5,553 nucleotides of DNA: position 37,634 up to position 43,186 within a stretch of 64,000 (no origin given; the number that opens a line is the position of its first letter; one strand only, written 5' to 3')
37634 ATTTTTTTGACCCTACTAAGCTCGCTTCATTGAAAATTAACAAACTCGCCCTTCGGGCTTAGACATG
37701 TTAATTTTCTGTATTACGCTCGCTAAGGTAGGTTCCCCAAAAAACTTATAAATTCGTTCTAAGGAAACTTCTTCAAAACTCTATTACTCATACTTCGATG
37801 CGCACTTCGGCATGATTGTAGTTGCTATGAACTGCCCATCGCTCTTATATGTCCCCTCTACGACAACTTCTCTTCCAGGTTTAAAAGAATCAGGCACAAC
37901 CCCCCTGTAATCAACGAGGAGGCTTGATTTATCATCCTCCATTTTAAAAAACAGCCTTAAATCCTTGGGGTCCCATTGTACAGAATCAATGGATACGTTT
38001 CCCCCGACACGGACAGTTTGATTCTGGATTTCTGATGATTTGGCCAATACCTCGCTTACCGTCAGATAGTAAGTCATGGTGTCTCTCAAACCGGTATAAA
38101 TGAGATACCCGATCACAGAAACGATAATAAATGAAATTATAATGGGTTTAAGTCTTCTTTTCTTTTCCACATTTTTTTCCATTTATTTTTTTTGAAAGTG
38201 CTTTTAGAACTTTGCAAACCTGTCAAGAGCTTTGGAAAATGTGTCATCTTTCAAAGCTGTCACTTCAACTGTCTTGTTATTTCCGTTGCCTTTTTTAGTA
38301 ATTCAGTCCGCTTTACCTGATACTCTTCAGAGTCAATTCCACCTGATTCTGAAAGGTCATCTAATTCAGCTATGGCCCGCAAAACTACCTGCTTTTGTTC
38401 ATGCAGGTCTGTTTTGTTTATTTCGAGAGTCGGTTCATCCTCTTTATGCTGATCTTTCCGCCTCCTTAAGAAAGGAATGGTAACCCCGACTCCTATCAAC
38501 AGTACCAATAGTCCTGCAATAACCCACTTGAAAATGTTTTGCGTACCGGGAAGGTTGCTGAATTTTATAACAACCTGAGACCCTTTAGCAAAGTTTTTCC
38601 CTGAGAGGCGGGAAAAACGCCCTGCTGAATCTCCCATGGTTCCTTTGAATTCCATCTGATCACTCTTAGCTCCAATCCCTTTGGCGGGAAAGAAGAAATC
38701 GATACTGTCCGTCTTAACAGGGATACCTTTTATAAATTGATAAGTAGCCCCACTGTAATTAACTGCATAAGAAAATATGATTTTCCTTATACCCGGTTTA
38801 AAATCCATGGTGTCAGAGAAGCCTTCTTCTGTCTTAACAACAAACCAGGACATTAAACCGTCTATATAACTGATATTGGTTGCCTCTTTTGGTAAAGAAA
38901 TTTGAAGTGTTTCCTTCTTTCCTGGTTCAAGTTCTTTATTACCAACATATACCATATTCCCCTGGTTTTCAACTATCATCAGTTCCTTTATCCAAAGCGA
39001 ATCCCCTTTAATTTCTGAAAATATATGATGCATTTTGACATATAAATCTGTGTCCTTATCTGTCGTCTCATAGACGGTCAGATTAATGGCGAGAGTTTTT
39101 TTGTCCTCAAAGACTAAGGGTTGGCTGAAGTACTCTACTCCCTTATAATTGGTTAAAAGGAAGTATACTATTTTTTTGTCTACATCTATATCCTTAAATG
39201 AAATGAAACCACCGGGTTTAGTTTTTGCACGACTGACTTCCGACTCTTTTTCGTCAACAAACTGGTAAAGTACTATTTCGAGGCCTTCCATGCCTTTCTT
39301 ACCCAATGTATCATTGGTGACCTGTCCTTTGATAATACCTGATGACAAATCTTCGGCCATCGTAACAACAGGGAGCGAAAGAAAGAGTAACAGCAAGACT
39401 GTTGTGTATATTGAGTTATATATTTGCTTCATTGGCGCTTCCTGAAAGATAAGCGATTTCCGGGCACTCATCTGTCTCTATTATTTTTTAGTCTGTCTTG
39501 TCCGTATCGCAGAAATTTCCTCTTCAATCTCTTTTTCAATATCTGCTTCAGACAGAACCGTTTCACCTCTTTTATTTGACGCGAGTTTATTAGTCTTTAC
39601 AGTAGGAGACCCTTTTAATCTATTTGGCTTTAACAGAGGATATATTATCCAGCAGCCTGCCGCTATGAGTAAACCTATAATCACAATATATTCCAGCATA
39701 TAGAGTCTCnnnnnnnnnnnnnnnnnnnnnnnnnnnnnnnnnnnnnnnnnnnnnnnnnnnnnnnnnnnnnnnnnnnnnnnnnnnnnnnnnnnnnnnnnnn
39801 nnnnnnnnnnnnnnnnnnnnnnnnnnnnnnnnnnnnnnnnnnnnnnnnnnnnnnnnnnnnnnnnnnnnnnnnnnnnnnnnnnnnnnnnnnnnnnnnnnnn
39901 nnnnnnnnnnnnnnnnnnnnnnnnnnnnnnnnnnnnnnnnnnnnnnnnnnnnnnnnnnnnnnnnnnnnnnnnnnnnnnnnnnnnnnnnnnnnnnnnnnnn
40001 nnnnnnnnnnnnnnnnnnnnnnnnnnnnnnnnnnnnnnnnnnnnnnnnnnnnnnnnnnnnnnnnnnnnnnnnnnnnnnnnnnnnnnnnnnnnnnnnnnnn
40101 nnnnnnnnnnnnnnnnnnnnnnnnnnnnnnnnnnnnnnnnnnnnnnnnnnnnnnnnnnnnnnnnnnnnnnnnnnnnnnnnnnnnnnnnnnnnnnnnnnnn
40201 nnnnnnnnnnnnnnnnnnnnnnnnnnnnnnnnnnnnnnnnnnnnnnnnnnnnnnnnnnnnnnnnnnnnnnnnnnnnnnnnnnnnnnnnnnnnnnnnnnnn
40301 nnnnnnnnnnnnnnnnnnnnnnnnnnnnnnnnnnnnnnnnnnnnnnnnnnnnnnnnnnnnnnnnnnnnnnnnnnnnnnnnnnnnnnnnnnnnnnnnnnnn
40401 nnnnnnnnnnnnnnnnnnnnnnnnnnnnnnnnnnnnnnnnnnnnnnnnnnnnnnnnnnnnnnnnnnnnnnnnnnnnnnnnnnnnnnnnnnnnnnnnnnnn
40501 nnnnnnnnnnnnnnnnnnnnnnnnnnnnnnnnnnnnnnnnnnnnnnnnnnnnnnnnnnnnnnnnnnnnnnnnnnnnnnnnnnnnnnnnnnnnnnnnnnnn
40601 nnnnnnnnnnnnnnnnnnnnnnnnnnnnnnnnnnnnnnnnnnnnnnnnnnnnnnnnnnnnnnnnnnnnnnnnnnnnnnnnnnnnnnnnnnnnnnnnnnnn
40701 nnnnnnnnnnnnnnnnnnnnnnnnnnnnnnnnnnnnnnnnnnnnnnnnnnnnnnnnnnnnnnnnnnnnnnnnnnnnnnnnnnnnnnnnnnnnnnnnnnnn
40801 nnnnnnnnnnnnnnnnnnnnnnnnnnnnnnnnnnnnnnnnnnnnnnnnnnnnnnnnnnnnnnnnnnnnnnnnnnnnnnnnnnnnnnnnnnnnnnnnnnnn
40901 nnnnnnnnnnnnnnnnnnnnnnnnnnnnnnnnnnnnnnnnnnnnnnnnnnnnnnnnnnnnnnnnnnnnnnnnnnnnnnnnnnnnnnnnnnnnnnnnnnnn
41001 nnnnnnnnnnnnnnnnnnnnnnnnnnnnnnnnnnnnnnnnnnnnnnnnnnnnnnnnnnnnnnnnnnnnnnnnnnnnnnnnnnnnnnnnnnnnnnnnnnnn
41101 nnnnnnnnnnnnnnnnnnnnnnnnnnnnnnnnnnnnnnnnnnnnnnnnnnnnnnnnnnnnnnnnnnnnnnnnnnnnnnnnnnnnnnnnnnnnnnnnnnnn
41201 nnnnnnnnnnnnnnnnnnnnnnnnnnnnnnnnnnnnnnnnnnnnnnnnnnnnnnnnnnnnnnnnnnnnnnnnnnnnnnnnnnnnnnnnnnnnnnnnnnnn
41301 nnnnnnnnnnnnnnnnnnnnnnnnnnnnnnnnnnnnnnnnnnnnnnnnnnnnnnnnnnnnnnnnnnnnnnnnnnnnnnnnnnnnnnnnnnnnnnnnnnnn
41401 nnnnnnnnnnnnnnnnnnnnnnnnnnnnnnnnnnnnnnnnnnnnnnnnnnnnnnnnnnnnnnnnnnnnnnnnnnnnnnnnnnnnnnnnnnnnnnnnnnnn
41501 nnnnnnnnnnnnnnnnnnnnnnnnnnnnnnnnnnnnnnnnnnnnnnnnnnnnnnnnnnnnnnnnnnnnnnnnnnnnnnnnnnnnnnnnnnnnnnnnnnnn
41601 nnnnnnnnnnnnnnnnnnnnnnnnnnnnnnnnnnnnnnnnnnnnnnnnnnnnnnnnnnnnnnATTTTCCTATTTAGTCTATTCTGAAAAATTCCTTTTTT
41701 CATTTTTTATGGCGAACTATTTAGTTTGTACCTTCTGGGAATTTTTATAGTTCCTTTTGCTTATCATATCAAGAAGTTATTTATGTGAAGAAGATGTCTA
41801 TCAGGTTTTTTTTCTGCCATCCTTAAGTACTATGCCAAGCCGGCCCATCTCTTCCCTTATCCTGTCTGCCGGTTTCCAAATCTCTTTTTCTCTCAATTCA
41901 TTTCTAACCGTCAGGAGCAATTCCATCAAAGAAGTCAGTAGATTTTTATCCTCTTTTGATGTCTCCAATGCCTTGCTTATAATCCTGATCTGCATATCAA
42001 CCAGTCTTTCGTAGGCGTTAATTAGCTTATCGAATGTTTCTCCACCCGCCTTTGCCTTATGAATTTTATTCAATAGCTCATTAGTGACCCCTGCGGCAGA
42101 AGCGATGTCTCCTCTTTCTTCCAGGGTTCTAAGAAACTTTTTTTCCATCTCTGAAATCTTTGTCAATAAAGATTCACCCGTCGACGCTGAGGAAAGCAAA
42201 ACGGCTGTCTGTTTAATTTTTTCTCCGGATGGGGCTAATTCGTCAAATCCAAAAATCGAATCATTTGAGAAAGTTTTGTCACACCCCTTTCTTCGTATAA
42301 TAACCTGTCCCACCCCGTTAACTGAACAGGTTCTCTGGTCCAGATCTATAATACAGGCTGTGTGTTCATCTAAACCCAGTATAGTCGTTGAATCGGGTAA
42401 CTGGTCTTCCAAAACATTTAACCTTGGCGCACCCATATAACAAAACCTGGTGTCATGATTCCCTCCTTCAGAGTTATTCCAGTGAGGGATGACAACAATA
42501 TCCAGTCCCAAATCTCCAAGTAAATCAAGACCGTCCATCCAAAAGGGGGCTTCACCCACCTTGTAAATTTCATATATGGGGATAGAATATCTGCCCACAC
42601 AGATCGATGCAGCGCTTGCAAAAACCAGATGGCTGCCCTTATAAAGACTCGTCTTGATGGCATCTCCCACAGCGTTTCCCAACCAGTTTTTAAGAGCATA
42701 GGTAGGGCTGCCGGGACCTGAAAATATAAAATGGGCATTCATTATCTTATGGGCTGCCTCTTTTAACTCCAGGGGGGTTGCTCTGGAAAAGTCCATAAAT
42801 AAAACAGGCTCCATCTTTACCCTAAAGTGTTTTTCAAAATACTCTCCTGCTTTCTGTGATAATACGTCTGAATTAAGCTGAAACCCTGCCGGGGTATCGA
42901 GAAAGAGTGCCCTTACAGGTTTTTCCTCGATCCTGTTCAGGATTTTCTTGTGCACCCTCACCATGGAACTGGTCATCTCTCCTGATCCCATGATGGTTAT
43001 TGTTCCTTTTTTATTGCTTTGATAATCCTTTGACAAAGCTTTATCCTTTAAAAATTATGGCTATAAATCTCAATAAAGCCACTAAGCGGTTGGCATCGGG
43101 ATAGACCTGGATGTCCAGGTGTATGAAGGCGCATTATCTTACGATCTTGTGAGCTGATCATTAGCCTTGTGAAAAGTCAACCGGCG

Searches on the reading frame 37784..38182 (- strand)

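Call 59: search_protein_families(library=pfam, proteins=[window:37784-38182:-], max_evalue=0.00001)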
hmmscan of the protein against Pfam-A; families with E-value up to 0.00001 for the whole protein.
window:37784-38182:- (132 aa): 1 family
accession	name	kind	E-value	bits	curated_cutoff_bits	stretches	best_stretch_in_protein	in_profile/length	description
PF03100.22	CcmE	-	3.9e-29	101.4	24.6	1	36-132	1-97/99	CcmE domain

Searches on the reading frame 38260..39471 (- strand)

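Call 21: search_protein_families(library=pfam, proteins=[window:38260-39471:-], max_evalue=0.0001)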
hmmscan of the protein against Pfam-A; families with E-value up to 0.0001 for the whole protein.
window:38260-39471:- (403 aa): 0 families

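Call 53: search_protein_families(library=ncbifam, proteins=[window:38260-39471:-], max_evalue=0.01)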
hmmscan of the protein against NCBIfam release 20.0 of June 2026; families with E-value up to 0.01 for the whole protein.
window:38260-39471:- (403 aa): 1 family
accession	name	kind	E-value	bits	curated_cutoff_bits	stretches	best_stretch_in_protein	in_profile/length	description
TIGR03142.1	cytochro_ccmI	equivalog_domain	7.5e-05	23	29.3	1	316-393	3-71/118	c-type cytochrome biogenesis protein CcmI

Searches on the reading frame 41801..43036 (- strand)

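Call 21: search_protein_families(library=pfam, proteins=[window:41801-43036:-], max_evalue=0.0001)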
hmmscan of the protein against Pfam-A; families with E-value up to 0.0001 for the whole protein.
window:41801-43036:- (411 aa): 0 families

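Call 53: search_protein_families(library=ncbifam, proteins=[window:41801-43036:-], max_evalue=0.01)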
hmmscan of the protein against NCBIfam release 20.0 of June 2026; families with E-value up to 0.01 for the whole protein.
window:41801-43036:- (411 aa): 1 family
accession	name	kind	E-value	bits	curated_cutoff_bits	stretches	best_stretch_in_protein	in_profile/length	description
TIGR00435.1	cysS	equivalog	6.7e-07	28.7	340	1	285-409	334-459/466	cysteine--tRNA ligase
